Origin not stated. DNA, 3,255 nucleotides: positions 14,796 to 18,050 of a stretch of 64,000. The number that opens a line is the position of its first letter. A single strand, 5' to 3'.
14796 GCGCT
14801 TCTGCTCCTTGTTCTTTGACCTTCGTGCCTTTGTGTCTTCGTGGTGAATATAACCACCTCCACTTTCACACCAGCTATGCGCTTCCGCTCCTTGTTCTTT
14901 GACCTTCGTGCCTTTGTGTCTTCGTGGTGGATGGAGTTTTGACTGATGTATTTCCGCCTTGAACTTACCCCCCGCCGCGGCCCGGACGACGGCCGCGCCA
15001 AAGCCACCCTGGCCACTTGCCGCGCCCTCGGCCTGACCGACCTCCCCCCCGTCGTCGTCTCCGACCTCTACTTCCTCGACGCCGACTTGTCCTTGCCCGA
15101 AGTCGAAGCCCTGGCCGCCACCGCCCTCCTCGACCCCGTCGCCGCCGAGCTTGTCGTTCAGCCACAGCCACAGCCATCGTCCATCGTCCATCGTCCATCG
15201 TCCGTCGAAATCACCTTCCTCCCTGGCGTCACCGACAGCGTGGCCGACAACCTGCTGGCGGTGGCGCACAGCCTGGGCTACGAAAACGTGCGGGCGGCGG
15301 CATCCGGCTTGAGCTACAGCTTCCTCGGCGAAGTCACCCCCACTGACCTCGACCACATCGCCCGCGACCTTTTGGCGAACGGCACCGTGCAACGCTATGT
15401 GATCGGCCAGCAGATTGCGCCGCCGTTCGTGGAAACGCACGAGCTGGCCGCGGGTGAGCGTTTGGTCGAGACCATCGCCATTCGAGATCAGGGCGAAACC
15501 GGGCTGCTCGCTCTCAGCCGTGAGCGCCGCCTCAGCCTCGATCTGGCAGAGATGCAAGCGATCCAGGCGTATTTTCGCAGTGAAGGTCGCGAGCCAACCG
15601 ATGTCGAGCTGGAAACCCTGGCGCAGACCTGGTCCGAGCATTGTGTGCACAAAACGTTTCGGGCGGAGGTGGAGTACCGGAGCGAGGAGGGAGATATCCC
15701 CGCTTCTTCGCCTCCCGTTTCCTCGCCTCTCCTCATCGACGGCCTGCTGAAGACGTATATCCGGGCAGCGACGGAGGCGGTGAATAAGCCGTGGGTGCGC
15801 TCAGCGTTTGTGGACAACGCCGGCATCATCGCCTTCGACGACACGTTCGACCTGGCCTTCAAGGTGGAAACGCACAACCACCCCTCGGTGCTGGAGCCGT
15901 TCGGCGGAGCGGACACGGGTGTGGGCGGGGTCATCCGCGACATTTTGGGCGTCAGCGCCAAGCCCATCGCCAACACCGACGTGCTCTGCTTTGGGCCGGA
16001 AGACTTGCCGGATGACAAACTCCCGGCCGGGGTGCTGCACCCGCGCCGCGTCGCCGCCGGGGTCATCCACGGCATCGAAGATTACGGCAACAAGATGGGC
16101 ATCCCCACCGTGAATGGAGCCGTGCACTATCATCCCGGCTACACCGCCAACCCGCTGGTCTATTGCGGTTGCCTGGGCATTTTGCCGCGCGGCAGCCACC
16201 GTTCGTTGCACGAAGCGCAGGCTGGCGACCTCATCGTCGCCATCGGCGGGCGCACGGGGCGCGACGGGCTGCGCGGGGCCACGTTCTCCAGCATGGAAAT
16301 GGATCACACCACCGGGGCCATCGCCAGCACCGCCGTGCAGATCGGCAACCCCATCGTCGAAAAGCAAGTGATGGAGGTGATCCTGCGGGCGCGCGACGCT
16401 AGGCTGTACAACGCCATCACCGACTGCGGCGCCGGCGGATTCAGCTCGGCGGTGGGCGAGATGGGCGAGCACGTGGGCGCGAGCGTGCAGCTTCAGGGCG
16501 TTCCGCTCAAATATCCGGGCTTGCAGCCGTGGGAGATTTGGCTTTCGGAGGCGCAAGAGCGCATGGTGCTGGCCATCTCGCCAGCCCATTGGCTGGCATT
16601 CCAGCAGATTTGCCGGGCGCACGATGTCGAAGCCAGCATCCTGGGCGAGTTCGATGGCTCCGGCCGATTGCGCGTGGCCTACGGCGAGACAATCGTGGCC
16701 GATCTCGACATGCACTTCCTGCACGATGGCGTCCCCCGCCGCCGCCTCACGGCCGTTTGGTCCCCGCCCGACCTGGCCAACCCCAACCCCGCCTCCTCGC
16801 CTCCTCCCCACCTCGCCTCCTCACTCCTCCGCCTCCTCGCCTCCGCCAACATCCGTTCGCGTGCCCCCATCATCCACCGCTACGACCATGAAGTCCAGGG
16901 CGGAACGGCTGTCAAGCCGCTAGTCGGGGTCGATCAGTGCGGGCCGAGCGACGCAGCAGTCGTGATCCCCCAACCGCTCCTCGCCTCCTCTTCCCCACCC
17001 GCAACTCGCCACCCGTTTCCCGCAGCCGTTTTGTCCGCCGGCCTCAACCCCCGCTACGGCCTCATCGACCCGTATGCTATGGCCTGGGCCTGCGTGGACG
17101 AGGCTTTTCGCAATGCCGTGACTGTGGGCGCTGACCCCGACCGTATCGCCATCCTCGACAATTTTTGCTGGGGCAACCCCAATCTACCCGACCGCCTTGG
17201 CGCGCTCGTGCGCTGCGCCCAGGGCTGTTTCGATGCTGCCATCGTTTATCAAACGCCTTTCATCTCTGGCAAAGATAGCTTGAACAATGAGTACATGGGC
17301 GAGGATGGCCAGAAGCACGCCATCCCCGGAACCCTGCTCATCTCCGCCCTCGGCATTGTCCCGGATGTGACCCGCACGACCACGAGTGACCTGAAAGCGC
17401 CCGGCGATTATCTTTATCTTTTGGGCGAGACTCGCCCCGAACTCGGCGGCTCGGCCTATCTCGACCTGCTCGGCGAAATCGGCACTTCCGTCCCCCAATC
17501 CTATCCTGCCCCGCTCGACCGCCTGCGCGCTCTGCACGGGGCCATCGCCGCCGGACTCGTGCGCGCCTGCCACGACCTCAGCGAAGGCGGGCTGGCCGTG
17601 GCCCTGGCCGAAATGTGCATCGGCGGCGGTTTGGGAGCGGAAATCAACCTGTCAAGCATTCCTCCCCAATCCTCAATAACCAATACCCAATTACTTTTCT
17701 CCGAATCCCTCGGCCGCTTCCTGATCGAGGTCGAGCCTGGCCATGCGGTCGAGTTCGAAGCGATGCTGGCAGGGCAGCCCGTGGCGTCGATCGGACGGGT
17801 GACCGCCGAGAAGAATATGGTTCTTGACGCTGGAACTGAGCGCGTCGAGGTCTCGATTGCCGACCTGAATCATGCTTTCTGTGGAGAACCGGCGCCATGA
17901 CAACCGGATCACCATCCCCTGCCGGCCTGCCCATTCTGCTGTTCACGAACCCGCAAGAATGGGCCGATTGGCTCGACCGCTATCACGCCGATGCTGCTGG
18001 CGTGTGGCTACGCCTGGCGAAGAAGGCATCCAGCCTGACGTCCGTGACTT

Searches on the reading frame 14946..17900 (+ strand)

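Call 35: search_protein_families(library=pfam, proteins=[window:14946-17900:+], max_evalue=0.001)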
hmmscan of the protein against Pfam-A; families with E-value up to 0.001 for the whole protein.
window:14946-17900:+ (984 aa): 3 families
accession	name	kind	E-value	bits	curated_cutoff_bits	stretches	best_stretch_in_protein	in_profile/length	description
PF02769.27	AIRS_C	-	3.5e-52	177.1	23.1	2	425-578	1-154/156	AIR synthase related protein, C-terminal domain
PF00586.29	AIRS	-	1e-29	103.7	24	2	290-412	2-111/112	AIR synthase related protein, N-terminal domain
PF18072.6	FGAR-AT_linker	-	4.1e-18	66.1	26.6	1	189-236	3-50/50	Formylglycinamide ribonucleotide amidotransferase linker domain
